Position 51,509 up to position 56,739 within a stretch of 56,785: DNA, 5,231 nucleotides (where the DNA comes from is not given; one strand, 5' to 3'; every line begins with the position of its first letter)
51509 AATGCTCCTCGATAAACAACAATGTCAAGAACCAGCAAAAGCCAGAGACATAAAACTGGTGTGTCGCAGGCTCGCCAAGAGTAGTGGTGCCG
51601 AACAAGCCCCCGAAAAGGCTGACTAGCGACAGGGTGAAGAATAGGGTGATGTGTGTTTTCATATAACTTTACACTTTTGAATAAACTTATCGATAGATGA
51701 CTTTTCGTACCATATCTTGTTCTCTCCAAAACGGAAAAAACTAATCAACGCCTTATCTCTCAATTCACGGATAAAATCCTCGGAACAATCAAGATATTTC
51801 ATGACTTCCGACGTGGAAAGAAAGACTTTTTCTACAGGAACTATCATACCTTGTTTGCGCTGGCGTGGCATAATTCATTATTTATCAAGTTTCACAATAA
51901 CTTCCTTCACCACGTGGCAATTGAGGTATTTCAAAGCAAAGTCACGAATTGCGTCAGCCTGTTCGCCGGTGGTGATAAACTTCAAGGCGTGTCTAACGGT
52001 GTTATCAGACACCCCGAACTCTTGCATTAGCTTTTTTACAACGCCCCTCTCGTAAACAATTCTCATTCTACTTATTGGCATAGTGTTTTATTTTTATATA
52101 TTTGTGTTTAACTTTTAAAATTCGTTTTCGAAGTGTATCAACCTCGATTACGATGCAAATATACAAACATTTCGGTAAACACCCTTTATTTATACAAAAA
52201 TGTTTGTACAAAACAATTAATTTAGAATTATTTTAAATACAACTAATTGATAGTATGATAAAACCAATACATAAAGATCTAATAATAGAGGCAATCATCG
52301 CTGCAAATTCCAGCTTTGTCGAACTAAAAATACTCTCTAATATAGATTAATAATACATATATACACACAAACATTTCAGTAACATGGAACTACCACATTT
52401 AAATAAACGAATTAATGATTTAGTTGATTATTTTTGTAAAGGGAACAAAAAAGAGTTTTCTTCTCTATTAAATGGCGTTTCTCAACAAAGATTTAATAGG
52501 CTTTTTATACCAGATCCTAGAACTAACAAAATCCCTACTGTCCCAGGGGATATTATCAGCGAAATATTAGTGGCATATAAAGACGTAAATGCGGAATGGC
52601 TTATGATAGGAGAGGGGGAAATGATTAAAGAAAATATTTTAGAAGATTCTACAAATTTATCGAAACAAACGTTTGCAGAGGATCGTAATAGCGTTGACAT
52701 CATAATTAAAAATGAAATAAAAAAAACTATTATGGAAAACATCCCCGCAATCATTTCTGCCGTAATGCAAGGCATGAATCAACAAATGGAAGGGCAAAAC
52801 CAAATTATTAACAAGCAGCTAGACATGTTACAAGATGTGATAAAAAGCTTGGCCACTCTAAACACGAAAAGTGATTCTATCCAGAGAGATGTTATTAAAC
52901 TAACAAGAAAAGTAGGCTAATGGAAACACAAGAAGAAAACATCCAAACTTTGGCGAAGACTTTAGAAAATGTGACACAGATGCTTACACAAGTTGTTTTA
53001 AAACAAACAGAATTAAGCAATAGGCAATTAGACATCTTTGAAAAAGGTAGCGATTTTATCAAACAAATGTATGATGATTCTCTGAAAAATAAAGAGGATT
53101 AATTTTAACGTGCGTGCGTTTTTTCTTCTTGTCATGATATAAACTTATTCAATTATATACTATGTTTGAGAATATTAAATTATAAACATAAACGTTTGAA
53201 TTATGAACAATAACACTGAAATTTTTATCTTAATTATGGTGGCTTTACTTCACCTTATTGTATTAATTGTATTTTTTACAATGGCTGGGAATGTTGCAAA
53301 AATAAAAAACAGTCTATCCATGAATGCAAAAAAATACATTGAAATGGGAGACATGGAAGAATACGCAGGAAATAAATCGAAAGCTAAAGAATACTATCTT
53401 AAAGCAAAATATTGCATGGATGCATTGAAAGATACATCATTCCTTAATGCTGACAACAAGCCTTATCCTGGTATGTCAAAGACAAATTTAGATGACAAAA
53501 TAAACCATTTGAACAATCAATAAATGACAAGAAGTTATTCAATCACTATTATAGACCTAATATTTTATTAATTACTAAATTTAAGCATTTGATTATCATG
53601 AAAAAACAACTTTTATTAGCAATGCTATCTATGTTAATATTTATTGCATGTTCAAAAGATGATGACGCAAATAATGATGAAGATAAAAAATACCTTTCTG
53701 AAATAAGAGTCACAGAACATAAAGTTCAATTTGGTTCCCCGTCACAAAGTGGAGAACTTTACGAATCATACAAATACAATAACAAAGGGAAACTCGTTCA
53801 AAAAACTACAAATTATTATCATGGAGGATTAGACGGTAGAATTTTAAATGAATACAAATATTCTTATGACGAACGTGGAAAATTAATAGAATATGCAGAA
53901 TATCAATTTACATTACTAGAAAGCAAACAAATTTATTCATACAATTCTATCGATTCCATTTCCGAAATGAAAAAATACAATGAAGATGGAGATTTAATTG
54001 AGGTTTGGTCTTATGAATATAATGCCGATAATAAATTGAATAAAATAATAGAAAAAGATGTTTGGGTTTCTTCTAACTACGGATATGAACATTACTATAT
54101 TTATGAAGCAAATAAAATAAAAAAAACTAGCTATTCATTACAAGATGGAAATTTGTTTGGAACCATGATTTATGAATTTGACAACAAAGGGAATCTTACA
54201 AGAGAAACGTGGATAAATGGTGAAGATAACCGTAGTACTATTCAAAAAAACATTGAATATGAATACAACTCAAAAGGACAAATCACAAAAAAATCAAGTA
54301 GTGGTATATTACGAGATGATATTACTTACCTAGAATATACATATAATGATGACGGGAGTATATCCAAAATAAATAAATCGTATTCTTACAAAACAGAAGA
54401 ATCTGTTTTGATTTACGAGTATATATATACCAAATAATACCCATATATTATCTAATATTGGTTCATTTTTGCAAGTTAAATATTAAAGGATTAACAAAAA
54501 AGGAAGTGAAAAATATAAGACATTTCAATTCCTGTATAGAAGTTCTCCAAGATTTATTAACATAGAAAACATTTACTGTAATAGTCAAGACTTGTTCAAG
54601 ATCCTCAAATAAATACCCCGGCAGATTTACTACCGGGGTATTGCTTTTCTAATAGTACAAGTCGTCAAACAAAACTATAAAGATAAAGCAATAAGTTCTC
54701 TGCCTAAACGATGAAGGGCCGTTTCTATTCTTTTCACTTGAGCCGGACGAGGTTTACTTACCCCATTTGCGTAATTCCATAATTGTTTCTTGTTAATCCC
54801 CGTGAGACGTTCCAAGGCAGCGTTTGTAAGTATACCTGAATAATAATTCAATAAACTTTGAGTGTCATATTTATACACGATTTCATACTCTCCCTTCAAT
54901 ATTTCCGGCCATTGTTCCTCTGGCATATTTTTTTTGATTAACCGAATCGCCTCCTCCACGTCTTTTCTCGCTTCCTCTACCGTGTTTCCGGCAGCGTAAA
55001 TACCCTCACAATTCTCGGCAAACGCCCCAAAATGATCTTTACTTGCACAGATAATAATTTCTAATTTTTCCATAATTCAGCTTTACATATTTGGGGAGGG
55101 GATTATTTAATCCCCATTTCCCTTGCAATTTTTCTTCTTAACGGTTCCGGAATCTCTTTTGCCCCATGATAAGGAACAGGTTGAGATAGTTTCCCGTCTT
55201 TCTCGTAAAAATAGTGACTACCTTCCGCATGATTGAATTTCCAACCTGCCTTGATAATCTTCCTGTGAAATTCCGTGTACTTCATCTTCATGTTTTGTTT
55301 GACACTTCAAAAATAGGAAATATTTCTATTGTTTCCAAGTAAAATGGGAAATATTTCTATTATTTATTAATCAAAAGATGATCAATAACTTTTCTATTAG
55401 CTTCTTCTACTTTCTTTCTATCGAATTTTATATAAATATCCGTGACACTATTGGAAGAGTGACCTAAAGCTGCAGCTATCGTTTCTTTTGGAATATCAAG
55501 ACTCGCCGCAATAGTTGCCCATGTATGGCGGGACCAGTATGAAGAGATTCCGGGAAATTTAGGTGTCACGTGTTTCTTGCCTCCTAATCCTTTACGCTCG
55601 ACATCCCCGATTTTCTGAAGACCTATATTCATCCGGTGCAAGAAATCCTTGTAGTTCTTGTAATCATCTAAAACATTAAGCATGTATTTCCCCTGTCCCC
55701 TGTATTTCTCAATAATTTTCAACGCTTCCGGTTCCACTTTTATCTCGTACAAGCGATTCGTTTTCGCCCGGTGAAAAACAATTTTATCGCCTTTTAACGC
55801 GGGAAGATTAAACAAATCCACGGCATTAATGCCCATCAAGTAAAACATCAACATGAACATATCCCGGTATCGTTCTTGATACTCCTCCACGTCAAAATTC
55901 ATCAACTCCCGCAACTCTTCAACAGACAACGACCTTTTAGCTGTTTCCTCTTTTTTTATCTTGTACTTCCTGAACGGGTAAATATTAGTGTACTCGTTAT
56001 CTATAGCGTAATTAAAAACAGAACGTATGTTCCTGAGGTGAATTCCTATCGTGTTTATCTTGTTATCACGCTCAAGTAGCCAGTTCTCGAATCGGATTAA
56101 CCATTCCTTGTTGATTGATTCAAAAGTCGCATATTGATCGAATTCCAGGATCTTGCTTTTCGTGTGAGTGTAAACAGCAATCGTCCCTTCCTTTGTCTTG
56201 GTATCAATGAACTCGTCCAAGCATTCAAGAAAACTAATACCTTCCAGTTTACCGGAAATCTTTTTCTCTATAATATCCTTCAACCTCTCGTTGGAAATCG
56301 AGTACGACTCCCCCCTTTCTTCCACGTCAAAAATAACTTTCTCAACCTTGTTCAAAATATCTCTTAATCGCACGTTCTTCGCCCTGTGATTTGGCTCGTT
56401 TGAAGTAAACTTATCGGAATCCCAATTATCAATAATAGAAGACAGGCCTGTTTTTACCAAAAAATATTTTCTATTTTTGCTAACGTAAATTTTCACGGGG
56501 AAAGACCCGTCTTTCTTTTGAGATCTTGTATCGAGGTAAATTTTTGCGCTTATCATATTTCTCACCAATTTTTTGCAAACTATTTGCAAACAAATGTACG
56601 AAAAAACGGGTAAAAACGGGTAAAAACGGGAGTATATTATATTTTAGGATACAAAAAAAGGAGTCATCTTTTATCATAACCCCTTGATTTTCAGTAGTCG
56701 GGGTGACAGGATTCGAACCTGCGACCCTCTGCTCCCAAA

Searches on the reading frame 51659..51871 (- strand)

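Call 86: search_protein_families(library=pfam, max_evalue=0.01, proteins=[window:51659-51871:-])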
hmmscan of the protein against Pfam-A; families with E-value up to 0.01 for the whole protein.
window:51659-51871:- (70 aa): 1 family
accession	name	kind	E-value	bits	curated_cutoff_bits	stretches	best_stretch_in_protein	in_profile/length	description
PF12728.13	HTH_17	-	1.5e-07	32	27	1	17-67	1-50/51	Helix-turn-helix domain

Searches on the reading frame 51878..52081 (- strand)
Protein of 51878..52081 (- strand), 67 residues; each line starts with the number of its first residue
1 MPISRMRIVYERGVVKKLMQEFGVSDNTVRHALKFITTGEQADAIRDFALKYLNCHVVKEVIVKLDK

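Call 86: search_protein_families(library=pfam, max_evalue=0.01, proteins=[window:51878-52081:-])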
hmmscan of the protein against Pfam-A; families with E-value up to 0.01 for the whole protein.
window:51878-52081:- (67 aa): 2 families
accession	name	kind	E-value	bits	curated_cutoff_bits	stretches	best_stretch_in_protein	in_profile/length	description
PF00392.27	GntR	-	0.00054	20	27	1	15-34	27-46/64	Bacterial regulatory proteins, gntR family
PF08220.18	HTH_DeoR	-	0.0013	18.9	21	1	15-37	17-39/57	DeoR-like helix-turn-helix domain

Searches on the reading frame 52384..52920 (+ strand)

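Call 20: search_protein_families(library=phrogs, proteins=[window:52384-52920:+])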
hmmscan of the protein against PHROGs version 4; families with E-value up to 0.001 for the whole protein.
window:52384-52920:+ (178 aa): 1 family
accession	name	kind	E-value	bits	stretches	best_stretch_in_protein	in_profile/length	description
phrog_9710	-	unknown function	0.00032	21.8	1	62-88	64-90/95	-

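Call 33: search_protein_families(library=pfam, max_evalue=0.01, proteins=[window:52384-52920:+])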
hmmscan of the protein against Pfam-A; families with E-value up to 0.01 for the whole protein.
window:52384-52920:+ (178 aa): 0 families

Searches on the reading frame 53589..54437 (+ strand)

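Call 20: search_protein_families(library=phrogs, proteins=[window:53589-54437:+])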
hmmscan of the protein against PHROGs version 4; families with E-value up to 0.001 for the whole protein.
window:53589-54437:+ (282 aa): 1 family
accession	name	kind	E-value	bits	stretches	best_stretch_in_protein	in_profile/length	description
phrog_27855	-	unknown function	0.00023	22.5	1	4-68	1-63/160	-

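Call 33: search_protein_families(library=pfam, max_evalue=0.01, proteins=[window:53589-54437:+])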
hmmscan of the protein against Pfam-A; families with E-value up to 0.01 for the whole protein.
window:53589-54437:+ (282 aa): 2 families
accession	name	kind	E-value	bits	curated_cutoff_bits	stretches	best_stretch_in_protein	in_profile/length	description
PF16342.10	DUF4972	-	0.00035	20.9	28.8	0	8-39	13-49/128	Domain of unknown function (DUF4972)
PF05593.20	RHS_repeat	-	0.00037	21.3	22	0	89-101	18-30/38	RHS Repeat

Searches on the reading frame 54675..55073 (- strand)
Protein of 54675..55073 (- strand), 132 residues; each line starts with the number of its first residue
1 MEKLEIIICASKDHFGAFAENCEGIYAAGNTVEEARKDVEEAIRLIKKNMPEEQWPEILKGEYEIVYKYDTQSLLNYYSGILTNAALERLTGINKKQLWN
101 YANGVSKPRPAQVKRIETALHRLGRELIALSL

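Call 20: search_protein_families(library=phrogs, proteins=[window:54675-55073:-])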
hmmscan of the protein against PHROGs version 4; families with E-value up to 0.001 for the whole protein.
window:54675-55073:- (132 aa): 0 families

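Call 33: search_protein_families(library=pfam, max_evalue=0.01, proteins=[window:54675-55073:-])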
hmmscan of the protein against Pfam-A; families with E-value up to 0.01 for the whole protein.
window:54675-55073:- (132 aa): 1 family
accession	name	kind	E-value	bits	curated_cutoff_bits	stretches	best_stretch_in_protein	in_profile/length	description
PF21748.3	UPF0150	-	0.0016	18.8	27.3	1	12-43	18-49/64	UPF0150-like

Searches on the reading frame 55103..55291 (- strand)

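Call 86: search_protein_families(library=pfam, max_evalue=0.01, proteins=[window:55103-55291:-])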
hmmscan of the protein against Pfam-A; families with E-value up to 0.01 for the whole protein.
window:55103-55291:- (62 aa): 1 family
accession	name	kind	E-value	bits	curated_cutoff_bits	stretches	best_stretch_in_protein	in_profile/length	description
PF07927.17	HicA_toxin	-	8.2e-11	42.3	27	1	7-61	3-58/58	HicA toxin of bacterial toxin-antitoxin,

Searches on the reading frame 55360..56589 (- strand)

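Call 20: search_protein_families(library=phrogs, proteins=[window:55360-56589:-])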
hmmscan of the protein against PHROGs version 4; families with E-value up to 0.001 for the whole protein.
window:55360-56589:- (409 aa): 3 families
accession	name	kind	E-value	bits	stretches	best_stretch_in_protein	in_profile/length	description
phrog_1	-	integration and excision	3.2e-30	107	1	105-405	157-451/611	integrase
phrog_216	-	integration and excision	5.9e-10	39.7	1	186-400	20-235/301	integrase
phrog_7685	-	integration and excision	0.00065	20.3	1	301-400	135-234/240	integrase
